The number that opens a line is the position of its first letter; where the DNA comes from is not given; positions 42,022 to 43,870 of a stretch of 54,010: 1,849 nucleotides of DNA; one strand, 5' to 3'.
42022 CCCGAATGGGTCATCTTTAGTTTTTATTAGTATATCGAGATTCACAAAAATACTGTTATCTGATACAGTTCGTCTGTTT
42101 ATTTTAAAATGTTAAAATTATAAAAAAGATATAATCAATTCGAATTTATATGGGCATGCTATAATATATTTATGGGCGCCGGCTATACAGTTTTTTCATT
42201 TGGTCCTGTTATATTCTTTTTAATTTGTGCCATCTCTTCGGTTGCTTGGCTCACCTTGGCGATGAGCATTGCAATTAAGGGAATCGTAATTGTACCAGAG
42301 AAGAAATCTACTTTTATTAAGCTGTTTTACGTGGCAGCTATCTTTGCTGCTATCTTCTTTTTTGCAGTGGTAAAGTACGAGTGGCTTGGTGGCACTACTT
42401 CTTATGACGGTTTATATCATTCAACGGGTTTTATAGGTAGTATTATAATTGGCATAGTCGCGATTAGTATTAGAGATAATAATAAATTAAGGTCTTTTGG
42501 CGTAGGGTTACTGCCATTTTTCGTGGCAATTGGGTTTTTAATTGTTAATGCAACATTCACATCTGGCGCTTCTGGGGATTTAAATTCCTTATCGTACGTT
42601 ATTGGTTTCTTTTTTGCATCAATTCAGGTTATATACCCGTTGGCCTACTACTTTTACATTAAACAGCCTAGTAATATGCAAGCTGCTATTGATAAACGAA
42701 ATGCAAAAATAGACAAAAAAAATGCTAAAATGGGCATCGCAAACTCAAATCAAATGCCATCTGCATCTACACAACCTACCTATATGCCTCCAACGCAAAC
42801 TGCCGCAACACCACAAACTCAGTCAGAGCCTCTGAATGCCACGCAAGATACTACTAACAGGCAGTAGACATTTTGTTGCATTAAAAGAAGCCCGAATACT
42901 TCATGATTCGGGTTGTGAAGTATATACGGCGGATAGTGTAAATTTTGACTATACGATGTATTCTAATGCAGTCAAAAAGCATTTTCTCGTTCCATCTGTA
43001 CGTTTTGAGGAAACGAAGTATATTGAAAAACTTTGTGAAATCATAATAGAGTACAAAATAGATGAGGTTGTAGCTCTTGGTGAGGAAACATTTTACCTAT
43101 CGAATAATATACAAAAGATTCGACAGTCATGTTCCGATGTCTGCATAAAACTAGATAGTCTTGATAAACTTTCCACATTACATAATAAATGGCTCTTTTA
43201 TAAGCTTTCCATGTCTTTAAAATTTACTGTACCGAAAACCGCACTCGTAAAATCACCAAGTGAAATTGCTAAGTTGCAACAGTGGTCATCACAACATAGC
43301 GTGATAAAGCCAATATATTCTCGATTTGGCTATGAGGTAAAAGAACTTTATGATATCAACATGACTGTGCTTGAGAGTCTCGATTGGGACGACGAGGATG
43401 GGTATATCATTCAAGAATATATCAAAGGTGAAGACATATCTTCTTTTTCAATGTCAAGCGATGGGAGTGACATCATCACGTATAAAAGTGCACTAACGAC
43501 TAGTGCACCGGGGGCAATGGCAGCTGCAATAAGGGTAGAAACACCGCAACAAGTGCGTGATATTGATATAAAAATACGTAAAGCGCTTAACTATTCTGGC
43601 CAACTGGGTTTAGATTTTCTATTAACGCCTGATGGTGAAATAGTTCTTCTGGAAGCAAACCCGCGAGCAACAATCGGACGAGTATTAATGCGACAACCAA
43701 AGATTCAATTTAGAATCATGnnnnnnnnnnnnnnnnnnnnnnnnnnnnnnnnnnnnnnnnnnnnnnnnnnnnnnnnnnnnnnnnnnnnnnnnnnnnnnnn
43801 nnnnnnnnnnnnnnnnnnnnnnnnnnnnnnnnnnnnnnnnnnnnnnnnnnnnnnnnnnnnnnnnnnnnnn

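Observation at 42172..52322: Convergent two-operon lipid locus mixing archaeal-type and bacterial-type phospholipid enzymes with a dikinase, an ATP-grasp ligase and acyltransferases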

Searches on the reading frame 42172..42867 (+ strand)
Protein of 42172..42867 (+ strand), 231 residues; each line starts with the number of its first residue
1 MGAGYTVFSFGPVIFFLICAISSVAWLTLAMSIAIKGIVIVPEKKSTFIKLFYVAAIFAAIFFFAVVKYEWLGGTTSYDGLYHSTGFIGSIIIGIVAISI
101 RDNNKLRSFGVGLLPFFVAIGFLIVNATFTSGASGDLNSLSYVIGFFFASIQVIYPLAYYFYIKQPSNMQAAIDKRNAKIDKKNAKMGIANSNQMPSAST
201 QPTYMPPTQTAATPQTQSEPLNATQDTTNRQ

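Call 3: search_protein_families(library=pfam, proteins=[window:42172-42867:+], max_evalue=0.1)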
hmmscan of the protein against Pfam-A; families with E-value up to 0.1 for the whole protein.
window:42172-42867:+ (231 aa): 1 family
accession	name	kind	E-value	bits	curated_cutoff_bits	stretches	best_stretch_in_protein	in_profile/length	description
PF14946.11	DUF4501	-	0.028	14.8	29.6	1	138-178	88-128/179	Domain of unknown function (DUF4501)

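Call 4: search_protein_families(library=ncbifam, proteins=[window:42172-42867:+], max_evalue=0.1)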
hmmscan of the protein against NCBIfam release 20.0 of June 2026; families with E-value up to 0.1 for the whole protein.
window:42172-42867:+ (231 aa): 0 families

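Call 78: search_protein_families(library=pfam, alignment_id=A4, max_evalue=1)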
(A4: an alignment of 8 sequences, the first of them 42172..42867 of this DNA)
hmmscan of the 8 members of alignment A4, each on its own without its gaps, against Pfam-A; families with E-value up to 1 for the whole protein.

A. member 1, window:42172-42867:+ (231 aa): 1 family
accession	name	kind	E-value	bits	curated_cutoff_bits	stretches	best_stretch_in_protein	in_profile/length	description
PF14946.11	DUF4501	-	0.028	14.8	29.6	1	138-178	88-128/179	Domain of unknown function (DUF4501)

B. families by the number of members that match (of 8 scanned): 8 families
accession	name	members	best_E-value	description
PF19529.4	DUF6057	2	0.03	Family of unknown function (DUF6057)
PF21976.1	SMIM43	1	0.016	Small integral membrane protein 43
PF14946.11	DUF4501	1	0.028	Domain of unknown function (DUF4501)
PF12666.12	PrgI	1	0.033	PrgI family protein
PF10002.14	DUF2243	1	0.033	Predicted membrane protein (DUF2243)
PF12670.12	DUF3792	1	0.087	Protein of unknown function (DUF3792)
PF03203.19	MerC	1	0.3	MerC mercury resistance protein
PF13567.11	DUF4131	1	0.6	Domain of unknown function (DUF4131)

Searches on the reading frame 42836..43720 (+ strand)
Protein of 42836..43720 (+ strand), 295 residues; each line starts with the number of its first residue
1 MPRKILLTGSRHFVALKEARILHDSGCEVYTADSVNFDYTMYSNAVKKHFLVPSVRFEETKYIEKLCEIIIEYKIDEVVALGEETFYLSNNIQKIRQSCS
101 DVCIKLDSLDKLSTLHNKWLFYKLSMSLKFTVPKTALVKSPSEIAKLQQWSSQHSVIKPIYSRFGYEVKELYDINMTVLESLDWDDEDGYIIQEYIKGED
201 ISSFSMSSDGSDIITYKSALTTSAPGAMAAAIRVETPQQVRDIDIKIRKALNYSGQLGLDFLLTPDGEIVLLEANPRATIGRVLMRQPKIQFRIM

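Call 99: search_solved_structures(query=window:42836-43720:+, max_evalue=0.01)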
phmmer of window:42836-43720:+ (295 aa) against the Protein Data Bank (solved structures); distinct sequences matched with E-value up to 0.01: 1.
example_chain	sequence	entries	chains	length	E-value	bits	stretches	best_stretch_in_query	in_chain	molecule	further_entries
4fu0_A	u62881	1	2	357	0.0039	20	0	204-276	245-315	D-alanine--D-alanine ligase 7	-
